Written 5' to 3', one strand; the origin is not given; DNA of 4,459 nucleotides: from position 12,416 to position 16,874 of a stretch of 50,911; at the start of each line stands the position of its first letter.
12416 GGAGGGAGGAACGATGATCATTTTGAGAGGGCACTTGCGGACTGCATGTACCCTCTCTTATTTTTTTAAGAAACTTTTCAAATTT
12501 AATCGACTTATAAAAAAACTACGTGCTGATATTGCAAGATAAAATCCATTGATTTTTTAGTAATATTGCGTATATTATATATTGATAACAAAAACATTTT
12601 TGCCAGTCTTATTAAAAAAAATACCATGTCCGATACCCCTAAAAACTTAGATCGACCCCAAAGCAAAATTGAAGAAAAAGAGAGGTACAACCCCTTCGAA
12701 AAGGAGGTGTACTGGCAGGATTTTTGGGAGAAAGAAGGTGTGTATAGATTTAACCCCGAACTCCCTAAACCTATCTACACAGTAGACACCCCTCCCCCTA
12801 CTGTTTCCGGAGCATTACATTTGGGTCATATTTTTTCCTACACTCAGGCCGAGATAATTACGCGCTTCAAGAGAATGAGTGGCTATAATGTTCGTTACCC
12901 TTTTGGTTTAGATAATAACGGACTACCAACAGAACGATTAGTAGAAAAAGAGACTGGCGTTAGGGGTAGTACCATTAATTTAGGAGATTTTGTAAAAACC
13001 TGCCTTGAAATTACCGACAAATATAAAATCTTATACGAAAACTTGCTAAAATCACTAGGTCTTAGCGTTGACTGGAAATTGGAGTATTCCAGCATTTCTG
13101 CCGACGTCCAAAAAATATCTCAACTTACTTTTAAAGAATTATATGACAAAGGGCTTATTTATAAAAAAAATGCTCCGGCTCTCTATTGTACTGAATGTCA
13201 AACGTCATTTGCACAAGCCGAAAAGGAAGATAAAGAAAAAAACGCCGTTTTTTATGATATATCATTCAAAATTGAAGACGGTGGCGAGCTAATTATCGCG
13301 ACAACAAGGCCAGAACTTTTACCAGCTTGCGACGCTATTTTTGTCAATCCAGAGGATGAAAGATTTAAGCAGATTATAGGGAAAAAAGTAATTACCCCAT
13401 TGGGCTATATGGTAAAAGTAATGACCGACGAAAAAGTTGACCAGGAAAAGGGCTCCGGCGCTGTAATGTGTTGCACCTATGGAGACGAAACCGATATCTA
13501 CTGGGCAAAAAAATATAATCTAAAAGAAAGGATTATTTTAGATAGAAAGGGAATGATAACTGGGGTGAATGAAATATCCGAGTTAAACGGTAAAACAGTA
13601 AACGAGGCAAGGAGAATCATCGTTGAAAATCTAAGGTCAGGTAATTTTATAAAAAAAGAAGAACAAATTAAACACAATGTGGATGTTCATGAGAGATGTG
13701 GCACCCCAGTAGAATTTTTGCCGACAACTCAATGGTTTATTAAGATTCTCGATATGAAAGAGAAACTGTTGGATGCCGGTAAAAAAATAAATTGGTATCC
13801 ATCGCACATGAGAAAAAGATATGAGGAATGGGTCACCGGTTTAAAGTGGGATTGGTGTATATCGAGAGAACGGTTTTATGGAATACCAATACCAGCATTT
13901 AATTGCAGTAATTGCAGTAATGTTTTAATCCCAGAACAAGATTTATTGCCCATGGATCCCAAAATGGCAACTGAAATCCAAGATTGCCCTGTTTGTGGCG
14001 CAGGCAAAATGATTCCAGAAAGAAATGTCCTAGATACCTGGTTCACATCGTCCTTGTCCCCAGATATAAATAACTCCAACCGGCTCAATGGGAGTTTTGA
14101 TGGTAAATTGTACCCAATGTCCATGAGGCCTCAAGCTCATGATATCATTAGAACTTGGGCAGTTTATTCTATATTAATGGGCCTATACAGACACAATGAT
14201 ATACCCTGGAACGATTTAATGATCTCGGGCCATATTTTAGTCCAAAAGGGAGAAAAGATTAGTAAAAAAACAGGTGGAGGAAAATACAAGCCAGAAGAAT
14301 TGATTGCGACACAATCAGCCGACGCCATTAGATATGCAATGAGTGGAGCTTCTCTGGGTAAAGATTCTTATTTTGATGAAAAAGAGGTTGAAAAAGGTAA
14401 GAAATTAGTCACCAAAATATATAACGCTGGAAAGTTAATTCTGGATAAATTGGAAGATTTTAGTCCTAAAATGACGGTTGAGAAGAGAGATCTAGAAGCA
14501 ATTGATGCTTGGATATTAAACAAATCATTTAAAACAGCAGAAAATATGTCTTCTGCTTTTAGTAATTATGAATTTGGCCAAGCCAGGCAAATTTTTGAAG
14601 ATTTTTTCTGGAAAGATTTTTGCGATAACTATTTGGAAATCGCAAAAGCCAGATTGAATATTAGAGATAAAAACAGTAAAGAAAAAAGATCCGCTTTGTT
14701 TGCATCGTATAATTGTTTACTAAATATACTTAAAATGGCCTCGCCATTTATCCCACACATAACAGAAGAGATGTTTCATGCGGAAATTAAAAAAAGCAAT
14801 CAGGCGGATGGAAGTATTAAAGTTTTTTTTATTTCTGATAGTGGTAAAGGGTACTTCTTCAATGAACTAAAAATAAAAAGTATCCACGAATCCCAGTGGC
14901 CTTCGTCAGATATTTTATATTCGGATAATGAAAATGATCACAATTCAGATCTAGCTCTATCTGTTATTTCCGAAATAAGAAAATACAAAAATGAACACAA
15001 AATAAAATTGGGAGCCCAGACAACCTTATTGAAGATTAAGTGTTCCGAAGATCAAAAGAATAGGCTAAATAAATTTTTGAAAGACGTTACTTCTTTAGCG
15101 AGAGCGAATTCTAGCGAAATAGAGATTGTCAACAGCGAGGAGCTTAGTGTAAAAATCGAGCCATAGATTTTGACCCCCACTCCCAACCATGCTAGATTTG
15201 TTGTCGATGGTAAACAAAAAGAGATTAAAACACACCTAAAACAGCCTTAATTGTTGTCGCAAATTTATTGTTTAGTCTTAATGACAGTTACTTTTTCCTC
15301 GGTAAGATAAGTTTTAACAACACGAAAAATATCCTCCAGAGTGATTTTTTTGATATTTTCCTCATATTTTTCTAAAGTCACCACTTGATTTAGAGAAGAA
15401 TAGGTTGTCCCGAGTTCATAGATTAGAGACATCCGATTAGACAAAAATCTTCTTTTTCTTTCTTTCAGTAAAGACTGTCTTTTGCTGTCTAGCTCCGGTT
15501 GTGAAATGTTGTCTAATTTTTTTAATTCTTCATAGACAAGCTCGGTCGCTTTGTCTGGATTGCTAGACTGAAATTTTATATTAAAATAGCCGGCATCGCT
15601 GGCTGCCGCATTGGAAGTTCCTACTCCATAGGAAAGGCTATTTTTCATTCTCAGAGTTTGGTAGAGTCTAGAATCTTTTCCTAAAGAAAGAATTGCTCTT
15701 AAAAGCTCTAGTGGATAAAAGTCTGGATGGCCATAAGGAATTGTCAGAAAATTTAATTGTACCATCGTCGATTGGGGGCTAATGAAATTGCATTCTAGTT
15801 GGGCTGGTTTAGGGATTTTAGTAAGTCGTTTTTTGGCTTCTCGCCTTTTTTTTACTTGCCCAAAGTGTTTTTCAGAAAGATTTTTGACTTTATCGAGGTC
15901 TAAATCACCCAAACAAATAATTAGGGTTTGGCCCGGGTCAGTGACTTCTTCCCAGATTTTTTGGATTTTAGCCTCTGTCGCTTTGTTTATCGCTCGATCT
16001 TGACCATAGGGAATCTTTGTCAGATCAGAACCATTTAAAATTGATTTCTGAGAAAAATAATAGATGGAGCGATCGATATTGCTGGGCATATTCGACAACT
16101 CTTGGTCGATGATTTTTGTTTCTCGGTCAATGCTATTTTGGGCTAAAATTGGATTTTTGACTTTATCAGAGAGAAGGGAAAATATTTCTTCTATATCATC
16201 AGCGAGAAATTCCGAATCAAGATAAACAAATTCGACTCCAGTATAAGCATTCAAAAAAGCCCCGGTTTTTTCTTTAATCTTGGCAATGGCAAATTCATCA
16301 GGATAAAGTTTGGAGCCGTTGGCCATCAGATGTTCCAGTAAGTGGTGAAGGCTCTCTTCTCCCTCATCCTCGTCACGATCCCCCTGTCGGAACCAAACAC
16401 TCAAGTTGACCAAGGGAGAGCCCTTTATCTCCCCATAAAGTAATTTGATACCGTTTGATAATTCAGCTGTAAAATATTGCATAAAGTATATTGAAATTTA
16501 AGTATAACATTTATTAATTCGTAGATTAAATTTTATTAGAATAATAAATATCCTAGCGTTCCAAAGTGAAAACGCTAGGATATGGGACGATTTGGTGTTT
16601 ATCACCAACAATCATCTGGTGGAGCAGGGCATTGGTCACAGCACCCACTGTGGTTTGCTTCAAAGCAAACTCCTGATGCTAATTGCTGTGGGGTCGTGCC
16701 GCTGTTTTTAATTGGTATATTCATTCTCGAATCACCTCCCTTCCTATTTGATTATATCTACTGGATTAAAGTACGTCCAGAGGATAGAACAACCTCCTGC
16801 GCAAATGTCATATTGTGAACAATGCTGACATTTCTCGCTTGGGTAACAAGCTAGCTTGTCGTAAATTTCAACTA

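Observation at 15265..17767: Compact RiPP-like cassette: radical SAM/SPASM maturase, unannotated 40-aa Cys-rich peptide, M16 peptidase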

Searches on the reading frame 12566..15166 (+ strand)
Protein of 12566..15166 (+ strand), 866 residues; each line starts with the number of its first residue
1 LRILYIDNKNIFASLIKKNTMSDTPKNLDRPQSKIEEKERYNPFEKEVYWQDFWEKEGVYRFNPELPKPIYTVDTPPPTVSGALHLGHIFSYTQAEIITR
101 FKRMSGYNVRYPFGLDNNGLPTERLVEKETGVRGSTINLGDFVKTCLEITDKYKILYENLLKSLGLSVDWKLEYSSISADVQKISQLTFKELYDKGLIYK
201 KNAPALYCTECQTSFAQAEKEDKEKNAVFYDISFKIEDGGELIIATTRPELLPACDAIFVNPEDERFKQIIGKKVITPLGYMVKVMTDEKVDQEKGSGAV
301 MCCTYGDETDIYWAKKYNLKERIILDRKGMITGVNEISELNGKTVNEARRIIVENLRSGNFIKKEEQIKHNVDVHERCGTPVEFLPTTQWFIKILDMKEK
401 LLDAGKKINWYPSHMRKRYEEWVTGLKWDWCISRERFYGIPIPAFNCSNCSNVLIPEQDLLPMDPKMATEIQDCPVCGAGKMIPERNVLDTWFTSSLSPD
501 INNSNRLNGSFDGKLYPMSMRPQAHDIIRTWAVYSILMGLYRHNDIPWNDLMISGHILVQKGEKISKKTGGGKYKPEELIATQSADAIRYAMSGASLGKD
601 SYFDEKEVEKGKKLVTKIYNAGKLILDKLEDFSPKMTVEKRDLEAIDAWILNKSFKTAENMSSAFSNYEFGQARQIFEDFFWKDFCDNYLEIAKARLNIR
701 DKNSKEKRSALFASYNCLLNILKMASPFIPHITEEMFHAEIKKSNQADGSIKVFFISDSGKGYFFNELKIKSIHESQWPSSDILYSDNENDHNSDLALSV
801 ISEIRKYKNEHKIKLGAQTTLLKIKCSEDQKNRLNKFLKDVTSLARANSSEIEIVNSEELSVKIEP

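Call 51: find_encoding_contigs(protein=P0040, flank=10000, max_places=3)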
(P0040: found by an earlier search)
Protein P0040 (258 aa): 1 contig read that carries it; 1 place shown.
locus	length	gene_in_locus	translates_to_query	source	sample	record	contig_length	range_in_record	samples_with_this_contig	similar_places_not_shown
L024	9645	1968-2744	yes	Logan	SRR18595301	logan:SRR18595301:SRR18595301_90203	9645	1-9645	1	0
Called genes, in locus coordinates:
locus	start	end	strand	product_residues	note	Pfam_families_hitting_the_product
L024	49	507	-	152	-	-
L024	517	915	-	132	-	PF05168:HEPN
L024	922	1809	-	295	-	PF22600:MTPAP-like_central (faint), PF01909:NTP_transf_2, PF18765:Polbeta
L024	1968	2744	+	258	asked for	PF01978:TrmB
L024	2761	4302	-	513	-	-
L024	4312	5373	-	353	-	PF00899:ThiF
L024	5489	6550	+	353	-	PF00155:Aminotran_1_2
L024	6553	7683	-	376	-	PF01180:DHO_dh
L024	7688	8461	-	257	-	PF02673:BacA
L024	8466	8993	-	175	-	-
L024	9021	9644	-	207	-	?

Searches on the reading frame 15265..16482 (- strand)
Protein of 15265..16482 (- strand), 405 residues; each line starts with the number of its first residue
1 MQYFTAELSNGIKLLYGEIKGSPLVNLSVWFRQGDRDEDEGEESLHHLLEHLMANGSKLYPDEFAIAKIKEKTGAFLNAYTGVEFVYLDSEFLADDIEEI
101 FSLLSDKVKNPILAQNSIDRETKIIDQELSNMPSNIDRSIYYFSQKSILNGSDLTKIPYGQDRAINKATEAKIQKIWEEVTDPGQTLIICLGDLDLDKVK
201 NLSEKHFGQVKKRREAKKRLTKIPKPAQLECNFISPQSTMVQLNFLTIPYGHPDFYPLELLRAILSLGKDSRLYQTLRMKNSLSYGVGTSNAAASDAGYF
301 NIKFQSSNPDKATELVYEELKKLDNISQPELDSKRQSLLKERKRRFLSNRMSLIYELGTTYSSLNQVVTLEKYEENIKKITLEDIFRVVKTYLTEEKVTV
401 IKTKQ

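Call 3: search_protein_families(library=ncbifam, proteins=[window:15265-16482:-], max_evalue=0.01)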
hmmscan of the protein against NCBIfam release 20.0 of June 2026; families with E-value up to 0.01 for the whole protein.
window:15265-16482:- (405 aa): 4 families
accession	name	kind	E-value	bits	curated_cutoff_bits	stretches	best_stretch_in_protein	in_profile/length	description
NF047422.1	YfmF_fam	equivalog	8.4e-19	67.7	285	1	49-391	37-400/412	EF-P 5-aminopentanol modification-associated protein YfmF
NF047421.1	YfmH_fam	equivalog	1.1e-14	54.5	250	1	44-403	61-421/425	EF-P 5-aminopentanol modification-associated protein YfmH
NF011681.0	PRK15101.1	equivalog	6.9e-13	47.5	765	2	32-131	73-172/961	pitrilysin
TIGR02110.1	PQQ_syn_pqqF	equivalog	0.00085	18.2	320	1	44-130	41-127/697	pyrroloquinoline quinone biosynthesis protein PqqF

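Call 4: search_protein_families(library=pfam, proteins=[window:15265-16482:-], max_evalue=0.01)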
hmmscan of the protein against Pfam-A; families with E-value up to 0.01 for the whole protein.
window:15265-16482:- (405 aa): 2 families
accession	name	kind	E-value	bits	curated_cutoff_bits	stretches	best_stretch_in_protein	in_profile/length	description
PF05193.26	Peptidase_M16_C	-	2.4e-25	89.9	23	1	169-337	3-180/181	Peptidase M16 inactive domain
PF00675.25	Peptidase_M16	-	4.7e-16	59.4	22.3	1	23-136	11-123/149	Insulinase (Peptidase family M16)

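Call 39: find_encoding_contigs(protein=window:15265-16482:-, flank=4000, max_places=4)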
Protein window:15265-16482:- (405 aa): 4 contigs read that carry it; 3 places shown.
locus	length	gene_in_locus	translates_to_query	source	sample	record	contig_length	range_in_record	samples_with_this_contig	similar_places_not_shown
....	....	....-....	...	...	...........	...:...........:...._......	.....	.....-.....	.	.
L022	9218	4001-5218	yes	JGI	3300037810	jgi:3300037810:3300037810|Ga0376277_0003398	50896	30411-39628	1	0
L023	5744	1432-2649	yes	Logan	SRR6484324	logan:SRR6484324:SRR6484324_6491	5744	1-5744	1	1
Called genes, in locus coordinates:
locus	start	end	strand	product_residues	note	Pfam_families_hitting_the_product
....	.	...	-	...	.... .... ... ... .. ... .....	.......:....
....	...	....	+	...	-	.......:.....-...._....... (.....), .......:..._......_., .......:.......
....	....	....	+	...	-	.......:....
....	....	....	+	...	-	-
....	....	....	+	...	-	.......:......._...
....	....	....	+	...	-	-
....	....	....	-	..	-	-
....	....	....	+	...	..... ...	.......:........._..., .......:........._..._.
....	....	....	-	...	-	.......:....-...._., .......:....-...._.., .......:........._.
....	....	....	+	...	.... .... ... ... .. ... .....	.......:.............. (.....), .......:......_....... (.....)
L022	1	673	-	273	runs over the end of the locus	PF01978:TrmB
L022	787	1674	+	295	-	PF22600:MTPAP-like_central (faint), PF01909:NTP_transf_2, PF18765:Polbeta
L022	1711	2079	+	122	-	PF05168:HEPN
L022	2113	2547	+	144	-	-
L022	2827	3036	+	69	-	-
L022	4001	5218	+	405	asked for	PF00675:Peptidase_M16, PF05193:Peptidase_M16_C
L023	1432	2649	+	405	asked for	PF00675:Peptidase_M16, PF05193:Peptidase_M16_C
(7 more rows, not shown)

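Call 79: search_protein_families(library=padloc, proteins=[window:15265-16482:-], max_evalue=0.001)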
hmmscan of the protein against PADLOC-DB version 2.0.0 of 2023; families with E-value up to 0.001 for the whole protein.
window:15265-16482:- (405 aa): 0 families

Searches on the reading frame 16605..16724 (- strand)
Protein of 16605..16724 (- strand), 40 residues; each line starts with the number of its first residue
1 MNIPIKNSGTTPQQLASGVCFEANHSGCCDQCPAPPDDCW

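Call 3: search_protein_families(library=ncbifam, proteins=[window:16605-16724:-], max_evalue=0.01)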
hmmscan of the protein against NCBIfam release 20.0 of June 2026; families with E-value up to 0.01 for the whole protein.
seq(40 aa): 0 families

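Call 4: search_protein_families(library=pfam, proteins=[window:16605-16724:-], max_evalue=0.01)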
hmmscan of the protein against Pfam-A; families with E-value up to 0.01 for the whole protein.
seq(40 aa): 0 families

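Call 42: find_homologous_proteins(query=A3, max_evalue=10)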
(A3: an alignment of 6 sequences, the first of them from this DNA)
Query A3 (6 sequences) (40 aa, profile of the alignment): 5 proteins with E <= 10 among 6 candidates.
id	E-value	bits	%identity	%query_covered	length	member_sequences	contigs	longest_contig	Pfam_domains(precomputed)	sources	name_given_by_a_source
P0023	1.2e-19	88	27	83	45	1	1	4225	-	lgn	-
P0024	5.1e-18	83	26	57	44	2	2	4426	-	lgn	-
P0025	3.7e-17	80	42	78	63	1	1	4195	-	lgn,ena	-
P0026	1.5e-16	78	37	95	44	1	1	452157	-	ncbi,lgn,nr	ncbi:MAG: hypothetical protein GHCLOJNM_00191 [bacterium]|nr:hypothetical protein [bacterium]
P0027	7.0e-11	60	34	95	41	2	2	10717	-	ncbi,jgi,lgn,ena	-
